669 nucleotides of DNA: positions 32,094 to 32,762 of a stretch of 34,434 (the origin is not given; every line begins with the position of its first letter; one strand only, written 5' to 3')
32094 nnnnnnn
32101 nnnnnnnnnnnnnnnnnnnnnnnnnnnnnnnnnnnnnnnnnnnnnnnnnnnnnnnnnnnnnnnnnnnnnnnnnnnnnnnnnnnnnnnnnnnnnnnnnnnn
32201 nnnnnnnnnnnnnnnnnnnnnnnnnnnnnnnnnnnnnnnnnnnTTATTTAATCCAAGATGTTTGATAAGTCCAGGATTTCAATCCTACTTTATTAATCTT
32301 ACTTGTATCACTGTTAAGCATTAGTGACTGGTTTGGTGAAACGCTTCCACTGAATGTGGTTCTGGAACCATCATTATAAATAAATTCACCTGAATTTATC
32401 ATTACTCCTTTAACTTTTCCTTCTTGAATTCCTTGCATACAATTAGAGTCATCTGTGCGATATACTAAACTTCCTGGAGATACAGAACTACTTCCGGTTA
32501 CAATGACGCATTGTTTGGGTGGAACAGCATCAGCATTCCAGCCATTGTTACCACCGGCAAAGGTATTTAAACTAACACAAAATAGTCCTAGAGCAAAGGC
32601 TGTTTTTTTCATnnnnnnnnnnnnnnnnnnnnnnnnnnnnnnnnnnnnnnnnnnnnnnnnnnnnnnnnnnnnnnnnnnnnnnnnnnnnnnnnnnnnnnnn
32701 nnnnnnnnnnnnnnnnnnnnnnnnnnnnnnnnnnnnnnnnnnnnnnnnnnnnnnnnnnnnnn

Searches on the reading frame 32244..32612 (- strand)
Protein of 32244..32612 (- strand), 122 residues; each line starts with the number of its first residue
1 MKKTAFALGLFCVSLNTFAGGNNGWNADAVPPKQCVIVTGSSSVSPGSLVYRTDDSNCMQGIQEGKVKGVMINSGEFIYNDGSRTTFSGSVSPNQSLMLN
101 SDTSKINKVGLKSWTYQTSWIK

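Call 10: search_dna_similar(query=window:32247-32612:-, collection=plasmids, mode=protein, max_rows=40, max_evalue=0.001)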
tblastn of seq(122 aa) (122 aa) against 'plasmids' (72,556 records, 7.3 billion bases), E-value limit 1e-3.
Records with a match: 74; places in all: 76; records where one place covers at least 80% of the query: 73.
Best place of each record, by identity: <60% 74.
By first word of the organism name: Escherichia 74.
By predicted mobility (MOB-suite, as given by PLSDB): conjugative 43; mobilizable 25; non-mobilizable 6.
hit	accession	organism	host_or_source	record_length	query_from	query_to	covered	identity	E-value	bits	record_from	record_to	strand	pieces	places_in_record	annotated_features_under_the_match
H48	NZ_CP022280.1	Escherichia coli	Marmota,fecal sample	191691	3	122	98%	55.0%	8e-33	127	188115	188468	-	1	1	hypothetical protein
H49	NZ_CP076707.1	Escherichia coli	-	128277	3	122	98%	54.2%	2e-32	126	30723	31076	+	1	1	hypothetical protein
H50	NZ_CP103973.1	Escherichia coli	Pure isolate,marine sediment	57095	1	122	100%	52.5%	3e-32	125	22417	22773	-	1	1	hypothetical protein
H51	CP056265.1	Escherichia coli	culture,Wastewater influent sample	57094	1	122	100%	52.5%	3e-32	125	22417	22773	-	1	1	hypothetical protein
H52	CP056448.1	Escherichia coli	culture,Wastewater influent sample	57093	1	122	100%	52.5%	3e-32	125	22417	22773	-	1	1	hypothetical protein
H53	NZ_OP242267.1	Escherichia coli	Homo sapiens,stool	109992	1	122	100%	52.5%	3e-32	125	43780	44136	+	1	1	hypothetical protein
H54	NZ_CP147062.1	Escherichia coli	environmental,hospital wastewater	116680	1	122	100%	44.4%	3e-23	100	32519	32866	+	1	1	aap: dispersin Aap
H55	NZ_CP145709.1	Escherichia coli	Homo sapiens,stool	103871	1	122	100%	44.4%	3e-23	100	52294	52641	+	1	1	aap: dispersin Aap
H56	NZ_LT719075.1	Escherichia coli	Homo sapiens,feces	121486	1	122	100%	44.4%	5e-23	99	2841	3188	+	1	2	aap: dispersin Aap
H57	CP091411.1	Escherichia coli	Homo sapiens,human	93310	1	122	100%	44.4%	1e-22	98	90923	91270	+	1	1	aap: dispersin Aap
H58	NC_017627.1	Escherichia coli 042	-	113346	1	122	100%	44.4%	1e-22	98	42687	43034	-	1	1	aap: dispersin Aap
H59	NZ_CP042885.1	Escherichia coli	surface water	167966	1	122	100%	43.5%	4e-23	100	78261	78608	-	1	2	aap: dispersin Aap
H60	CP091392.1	Escherichia coli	Homo sapiens,human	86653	1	122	100%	43.5%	5e-22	96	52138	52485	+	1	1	hypothetical protein | aap: dispersin Aap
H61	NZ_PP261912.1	Escherichia coli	-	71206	1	122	100%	43.5%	6e-22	96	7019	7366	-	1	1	aap: dispersin Aap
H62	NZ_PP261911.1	Escherichia coli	-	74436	1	122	100%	43.5%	6e-22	96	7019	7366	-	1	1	aap: dispersin Aap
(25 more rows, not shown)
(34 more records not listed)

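Call 13: find_homologous_proteins(query=window:32247-32612:-, max_evalue=0.001)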
Query seq(122 aa) (122 aa): 3 proteins with E <= 0.001 among 6 candidates.
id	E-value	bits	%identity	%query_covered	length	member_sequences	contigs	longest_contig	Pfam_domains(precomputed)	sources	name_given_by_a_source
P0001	5.0e-75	267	99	100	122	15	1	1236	PF28204.1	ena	-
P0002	8.2e-15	73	89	36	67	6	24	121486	-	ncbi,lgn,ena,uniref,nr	ncbi:hypothetical protein ABIX03_003792 [Escherichia coli]|uniref:Uncharacterized protein n=1 Tax=Es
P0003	1.4e-14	72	86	29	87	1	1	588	-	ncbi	-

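Call 14: list_cluster_members(proteins=[P0001, window:32247-32612:-])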
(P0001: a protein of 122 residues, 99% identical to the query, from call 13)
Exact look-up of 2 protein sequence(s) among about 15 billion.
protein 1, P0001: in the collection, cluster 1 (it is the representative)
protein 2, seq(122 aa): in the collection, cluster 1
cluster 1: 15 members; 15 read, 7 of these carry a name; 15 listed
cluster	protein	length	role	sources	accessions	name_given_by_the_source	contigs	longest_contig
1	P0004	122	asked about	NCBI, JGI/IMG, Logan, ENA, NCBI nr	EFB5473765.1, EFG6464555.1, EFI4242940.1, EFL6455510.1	TPA: dispersin Aap [Escherichia coli] | hypothetical protein | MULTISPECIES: hypothetical protein [Enterobacteriaceae]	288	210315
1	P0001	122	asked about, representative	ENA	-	-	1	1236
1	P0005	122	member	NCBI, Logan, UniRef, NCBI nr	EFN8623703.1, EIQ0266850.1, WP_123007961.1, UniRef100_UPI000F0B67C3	hypothetical protein C3D39_22315 [Escherichia coli O51] | hypothetical protein n=1 Tax=Escherichia coli TaxID=562 RepID=UPI000F0B67C3 | hypothetical protein [Escherichia coli]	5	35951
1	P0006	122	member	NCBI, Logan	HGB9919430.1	TPA: hypothetical protein ACIYYU_004302 [Escherichia coli]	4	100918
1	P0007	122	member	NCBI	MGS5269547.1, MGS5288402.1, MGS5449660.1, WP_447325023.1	dispersin Aap [Escherichia coli]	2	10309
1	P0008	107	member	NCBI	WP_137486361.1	hypothetical protein, partial [Escherichia coli]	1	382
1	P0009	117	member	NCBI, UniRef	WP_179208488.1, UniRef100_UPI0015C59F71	hypothetical protein, partial [Escherichia coli] | hypothetical protein n=3 Tax=Enterobacterales TaxID=91347 RepID=UPI0015C59F71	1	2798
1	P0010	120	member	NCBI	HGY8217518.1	TPA: hypothetical protein ACNTCW_005217, partial [Escherichia coli]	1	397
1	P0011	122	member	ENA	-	-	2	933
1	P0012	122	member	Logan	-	-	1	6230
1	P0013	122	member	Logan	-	-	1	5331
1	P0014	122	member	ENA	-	-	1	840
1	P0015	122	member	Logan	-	-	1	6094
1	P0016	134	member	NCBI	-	-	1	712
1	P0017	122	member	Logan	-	-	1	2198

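Call 15: find_encoding_contigs(protein=window:32247-32612:-, flank=6000, max_places=10)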
Protein seq(122 aa) (122 aa): 24 contigs read that carry it; 10 places shown.
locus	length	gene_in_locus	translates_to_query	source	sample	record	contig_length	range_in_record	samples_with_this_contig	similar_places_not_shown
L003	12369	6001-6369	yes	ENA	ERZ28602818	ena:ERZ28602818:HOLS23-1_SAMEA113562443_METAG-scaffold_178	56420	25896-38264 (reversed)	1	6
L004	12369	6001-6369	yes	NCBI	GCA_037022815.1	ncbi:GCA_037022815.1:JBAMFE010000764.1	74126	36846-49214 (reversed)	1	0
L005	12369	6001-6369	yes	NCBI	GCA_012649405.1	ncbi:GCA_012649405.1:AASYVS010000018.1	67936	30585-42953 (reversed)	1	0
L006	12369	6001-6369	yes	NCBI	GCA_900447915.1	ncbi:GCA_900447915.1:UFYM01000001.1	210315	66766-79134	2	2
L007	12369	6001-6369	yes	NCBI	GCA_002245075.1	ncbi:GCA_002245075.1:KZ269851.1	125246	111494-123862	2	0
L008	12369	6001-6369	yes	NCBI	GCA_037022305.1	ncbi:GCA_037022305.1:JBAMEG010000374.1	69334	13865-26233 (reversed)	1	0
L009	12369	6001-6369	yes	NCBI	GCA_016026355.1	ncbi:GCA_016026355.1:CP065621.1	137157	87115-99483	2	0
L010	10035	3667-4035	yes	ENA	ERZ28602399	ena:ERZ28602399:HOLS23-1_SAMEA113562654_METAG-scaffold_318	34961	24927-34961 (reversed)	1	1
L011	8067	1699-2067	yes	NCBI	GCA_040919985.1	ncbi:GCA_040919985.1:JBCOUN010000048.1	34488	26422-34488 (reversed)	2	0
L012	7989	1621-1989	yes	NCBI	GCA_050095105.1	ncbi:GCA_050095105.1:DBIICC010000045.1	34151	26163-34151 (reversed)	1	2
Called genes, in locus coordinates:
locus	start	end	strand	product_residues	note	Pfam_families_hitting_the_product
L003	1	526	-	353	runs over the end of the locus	PF03050:DDE_Tnp_IS66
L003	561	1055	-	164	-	PF01610:DDE_Tnp_ISL3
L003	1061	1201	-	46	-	-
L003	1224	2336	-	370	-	PF01609:DDE_Tnp_1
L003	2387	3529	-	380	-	PF14690:Zn_ribbon_ISL3 (weak), PF01610:DDE_Tnp_ISL3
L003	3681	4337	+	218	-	PF00665:rve, PF13683:rve_3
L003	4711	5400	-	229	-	PF13276:HTH_21, PF00665:rve, PF13683:rve_3, PF13333:rve_2 (weak)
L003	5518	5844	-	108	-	PF01527:HTH_Tnp_1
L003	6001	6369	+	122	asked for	PF28204:Dispersin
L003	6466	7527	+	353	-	PF02687:FtsX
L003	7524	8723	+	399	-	-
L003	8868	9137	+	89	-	-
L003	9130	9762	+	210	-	PF02463:SMC_N (weak), PF00005:ABC_tran, PF13304:AAA_21 (weak)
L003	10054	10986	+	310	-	-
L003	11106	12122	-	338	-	PF13565:HTH_32 (weak), PF00665:rve, PF13683:rve_3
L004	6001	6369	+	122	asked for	PF28204:Dispersin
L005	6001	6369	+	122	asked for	PF28204:Dispersin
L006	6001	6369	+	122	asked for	PF28204:Dispersin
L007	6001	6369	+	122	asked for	PF28204:Dispersin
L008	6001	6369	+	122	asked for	PF28204:Dispersin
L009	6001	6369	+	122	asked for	PF28204:Dispersin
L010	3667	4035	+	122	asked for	PF28204:Dispersin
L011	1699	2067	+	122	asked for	PF28204:Dispersin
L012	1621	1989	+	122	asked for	PF28204:Dispersin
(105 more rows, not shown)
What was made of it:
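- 32244..32612 (-): Dispersin (Aap/CexE-family) gene, 122 aa. Signal peptide ...NTFA followed by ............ PF28204 on the exact product (call 15).
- On Dispersin / Aap-CexE family: A precomputed Pfam hit on the exact product (call 15).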

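Call 25: find_encoding_contigs(protein=P0005, flank=3000, max_places=5)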
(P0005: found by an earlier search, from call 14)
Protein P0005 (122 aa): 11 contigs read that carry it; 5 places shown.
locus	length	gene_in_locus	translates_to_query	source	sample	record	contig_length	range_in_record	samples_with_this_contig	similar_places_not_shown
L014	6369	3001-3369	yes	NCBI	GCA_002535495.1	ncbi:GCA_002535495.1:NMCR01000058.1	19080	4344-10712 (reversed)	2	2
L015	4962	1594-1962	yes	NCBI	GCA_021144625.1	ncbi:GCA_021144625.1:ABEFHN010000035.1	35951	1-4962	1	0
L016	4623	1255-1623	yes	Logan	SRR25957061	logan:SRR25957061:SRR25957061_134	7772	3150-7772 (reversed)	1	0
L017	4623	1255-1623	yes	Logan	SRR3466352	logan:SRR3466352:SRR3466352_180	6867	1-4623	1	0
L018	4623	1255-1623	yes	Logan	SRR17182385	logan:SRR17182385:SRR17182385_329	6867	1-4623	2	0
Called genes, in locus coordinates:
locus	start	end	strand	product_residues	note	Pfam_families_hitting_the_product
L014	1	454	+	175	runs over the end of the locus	PF21523:ParM_N, PF21522:MreB-like_C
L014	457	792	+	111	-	PF10784:Plasmid_stab_B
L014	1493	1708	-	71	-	-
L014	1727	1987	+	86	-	-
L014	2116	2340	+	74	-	-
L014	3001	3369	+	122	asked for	PF28204:Dispersin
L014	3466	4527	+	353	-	PF02687:FtsX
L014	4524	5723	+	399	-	-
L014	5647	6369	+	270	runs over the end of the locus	-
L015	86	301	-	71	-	-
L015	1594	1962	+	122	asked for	PF28204:Dispersin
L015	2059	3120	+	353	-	PF02687:FtsX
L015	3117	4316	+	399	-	-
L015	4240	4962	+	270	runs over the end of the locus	-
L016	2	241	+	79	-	?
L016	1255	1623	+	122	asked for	PF28204:Dispersin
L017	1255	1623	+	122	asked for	PF28204:Dispersin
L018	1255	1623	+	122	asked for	PF28204:Dispersin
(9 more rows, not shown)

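Call 26: find_encoding_contigs(protein=P0006, flank=3000, max_places=4)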
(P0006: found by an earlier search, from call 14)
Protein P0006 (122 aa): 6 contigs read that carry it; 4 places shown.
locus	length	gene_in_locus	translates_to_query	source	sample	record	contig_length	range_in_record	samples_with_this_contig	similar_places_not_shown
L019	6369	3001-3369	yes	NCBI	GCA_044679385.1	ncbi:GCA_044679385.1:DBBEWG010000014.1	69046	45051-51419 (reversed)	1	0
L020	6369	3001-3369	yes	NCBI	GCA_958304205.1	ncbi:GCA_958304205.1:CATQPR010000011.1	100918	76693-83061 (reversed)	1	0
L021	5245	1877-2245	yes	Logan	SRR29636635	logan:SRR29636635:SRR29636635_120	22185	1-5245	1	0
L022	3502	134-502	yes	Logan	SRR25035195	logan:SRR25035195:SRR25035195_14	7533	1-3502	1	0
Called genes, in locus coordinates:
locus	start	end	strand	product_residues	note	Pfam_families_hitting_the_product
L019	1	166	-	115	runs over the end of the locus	PF19942:DUF6404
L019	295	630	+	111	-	PF03526:Microcin (weak)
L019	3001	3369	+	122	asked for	PF28204:Dispersin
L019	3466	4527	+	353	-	PF02687:FtsX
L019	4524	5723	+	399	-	-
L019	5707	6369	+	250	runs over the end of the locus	-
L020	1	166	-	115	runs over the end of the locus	PF19942:DUF6404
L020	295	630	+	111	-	PF03526:Microcin (weak)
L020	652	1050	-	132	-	PF01024:Colicin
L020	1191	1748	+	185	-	PF01695:IstB_IS21, PF00308:Bac_DnaA, PF00004:AAA (weak)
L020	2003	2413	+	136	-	PF02371:Transposase_20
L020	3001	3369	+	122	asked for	PF28204:Dispersin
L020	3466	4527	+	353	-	PF02687:FtsX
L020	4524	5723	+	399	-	-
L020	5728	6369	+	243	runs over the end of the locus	-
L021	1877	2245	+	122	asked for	PF28204:Dispersin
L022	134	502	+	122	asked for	PF28204:Dispersin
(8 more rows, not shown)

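Call 27: find_encoding_contigs(protein=P0007, flank=3000, max_places=4)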
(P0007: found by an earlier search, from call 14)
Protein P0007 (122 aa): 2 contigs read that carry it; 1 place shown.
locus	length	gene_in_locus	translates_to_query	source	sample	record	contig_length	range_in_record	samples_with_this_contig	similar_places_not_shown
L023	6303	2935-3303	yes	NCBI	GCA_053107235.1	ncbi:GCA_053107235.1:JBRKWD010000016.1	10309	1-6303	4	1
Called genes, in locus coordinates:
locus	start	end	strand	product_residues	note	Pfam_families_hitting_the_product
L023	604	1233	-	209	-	PF00239:Resolvase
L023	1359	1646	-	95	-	-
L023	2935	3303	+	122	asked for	PF28204:Dispersin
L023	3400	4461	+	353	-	PF02687:FtsX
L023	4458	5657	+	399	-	-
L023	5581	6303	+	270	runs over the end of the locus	-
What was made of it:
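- The window's exact protein is on 288 or more contigs, against 11, 6 and 2 contigs read for the three variant proteins of the uninterrupted loci (calls 14, 15, 25-27).
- Tried and rejected: Uninterrupted loci had to be found through exact-protein look-ups of cluster variants (calls 13-15, 25-27).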

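Call 43: search_protein_families(proteins=[window:32244-32612:-], library=ncbifam, max_evalue=0.001)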
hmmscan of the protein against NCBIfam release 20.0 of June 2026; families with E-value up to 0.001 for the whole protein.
window:32244-32612:- (122 aa): 0 families

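Call 45: find_encoding_contigs(protein=P0006, flank=10000, max_places=2)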
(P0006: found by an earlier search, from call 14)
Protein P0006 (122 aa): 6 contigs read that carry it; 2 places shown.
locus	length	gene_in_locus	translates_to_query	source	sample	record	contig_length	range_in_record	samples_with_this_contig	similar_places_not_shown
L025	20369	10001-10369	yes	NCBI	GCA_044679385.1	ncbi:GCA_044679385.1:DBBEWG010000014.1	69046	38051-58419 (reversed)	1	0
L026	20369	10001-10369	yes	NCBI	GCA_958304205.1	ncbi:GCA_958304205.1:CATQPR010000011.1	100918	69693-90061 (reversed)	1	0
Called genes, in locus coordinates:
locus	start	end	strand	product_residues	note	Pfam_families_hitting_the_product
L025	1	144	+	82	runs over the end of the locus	-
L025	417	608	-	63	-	-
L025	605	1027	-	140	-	-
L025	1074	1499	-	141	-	PF03230:Antirestrict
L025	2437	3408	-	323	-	PF18090:SoPB_HTH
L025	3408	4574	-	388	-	PF01656:CbiA, PF13614:AAA_31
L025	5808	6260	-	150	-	PF25087:GMPPB_C (weak), PF00132:Hexapep, PF25084:LbH_EIF2B (faint)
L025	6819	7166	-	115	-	PF19942:DUF6404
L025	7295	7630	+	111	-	PF03526:Microcin (weak)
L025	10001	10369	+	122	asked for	PF28204:Dispersin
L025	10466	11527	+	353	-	PF02687:FtsX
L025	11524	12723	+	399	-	-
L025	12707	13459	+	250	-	-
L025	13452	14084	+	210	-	PF00005:ABC_tran, PF13304:AAA_21, PF02463:SMC_N (weak)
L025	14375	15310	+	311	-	-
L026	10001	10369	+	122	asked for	PF28204:Dispersin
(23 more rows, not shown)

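Call 47: get_annotated_region(hit=H48, flank=3000)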
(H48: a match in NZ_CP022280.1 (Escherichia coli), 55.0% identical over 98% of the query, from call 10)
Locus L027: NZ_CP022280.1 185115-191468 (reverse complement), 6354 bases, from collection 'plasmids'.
description: Escherichia coli strain STEC299 plasmid pSTEC299_1, complete sequence
organism: Escherichia coli (NCBI taxid 562)
taxonomy: Bacteria; Pseudomonadota; Gammaproteobacteria; Enterobacterales; Enterobacteriaceae; Escherichia; Escherichia coli
host: -; source: Marmota,fecal sample; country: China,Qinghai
typing (MOB-suite, as given by PLSDB): mobilizable; replicon IncFIA,IncFIB,IncFIC,IncFII,IncI-gamma/K1; relaxase MOBF,MOBF
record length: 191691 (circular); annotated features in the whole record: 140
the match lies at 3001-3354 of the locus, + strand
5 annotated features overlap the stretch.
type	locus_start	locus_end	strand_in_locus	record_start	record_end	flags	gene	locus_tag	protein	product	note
CDS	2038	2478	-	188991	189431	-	-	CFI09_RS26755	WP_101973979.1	thermonuclease family protein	-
CDS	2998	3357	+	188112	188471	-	-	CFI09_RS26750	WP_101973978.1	hypothetical protein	-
CDS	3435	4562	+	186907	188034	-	-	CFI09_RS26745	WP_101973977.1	FtsX-like permease family protein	-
CDS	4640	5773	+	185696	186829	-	-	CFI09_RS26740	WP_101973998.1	TolC family protein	GO:0055085 - transmembrane transport [Evidence IEA]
CDS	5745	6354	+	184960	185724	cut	-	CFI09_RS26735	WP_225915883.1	HlyD family secretion protein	-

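Call 48: get_annotated_region(hit=H49, flank=3000)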
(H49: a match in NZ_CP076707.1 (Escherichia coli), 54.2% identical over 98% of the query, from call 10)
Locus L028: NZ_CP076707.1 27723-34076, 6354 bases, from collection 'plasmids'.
description: Escherichia coli O170:H18 strain CFIAFB20120266 plasmid unnamed1, complete sequence
organism: Escherichia coli (NCBI taxid 2848145)
taxonomy: Bacteria; Pseudomonadota; Gammaproteobacteria; Enterobacterales; Enterobacteriaceae; Escherichia; Escherichia coli
host: -; source: -; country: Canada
typing (MOB-suite, as given by PLSDB): non-mobilizable; replicon IncFIB
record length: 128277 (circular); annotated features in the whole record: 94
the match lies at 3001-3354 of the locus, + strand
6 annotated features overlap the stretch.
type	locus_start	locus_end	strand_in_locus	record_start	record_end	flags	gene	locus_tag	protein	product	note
CDS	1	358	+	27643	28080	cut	pgaD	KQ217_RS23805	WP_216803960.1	poly-beta-1,6-N-acetyl-D-glucosamine biosynthesis protein PgaD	-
CDS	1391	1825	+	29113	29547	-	psiB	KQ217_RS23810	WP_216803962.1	conjugation system SOS inhibitor PsiB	-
CDS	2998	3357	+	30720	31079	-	-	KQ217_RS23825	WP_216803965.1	hypothetical protein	-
CDS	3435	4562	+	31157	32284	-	-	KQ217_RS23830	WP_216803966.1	permease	-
CDS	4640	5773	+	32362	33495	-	-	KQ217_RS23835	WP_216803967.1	TolC family protein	GO:0055085 - transmembrane transport [Evidence IEA]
CDS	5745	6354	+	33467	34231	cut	-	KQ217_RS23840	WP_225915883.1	HlyD family secretion protein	-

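Call 49: get_annotated_region(hit=H50, flank=3000)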
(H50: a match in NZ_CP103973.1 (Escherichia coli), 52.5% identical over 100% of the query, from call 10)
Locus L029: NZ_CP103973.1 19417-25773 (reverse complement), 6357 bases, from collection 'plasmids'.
description: Escherichia coli strain DLI.5a plasmid pDLI.5a, complete sequence
organism: Escherichia coli (NCBI taxid 562)
taxonomy: Bacteria; Pseudomonadota; Gammaproteobacteria; Enterobacterales; Enterobacteriaceae; Escherichia; Escherichia coli
host: -; source: Pure isolate,marine sediment; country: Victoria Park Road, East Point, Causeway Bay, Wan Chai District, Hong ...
typing (MOB-suite, as given by PLSDB): mobilizable; replicon IncFIA,IncFIC; relaxase MOBP,MOBP
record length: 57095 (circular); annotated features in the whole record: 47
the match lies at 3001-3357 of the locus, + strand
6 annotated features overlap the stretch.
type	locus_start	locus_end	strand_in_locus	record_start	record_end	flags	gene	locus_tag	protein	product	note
CDS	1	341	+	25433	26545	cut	-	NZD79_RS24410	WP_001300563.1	IS4-like element IS421 family transposase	-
predicted_resistance_gene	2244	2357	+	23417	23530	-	astA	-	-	heat-stable enterotoxin EAST1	predicted by amrfinderplus; class ; identity 100.0%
CDS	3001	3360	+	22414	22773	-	-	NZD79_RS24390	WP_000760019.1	hypothetical protein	-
CDS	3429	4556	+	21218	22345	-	-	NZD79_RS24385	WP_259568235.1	permease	-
CDS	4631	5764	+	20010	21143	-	-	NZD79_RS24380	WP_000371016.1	TolC family protein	GO:0055085 - transmembrane transport [Evidence IEA]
CDS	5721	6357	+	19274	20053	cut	-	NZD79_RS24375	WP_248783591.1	HlyD family secretion protein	-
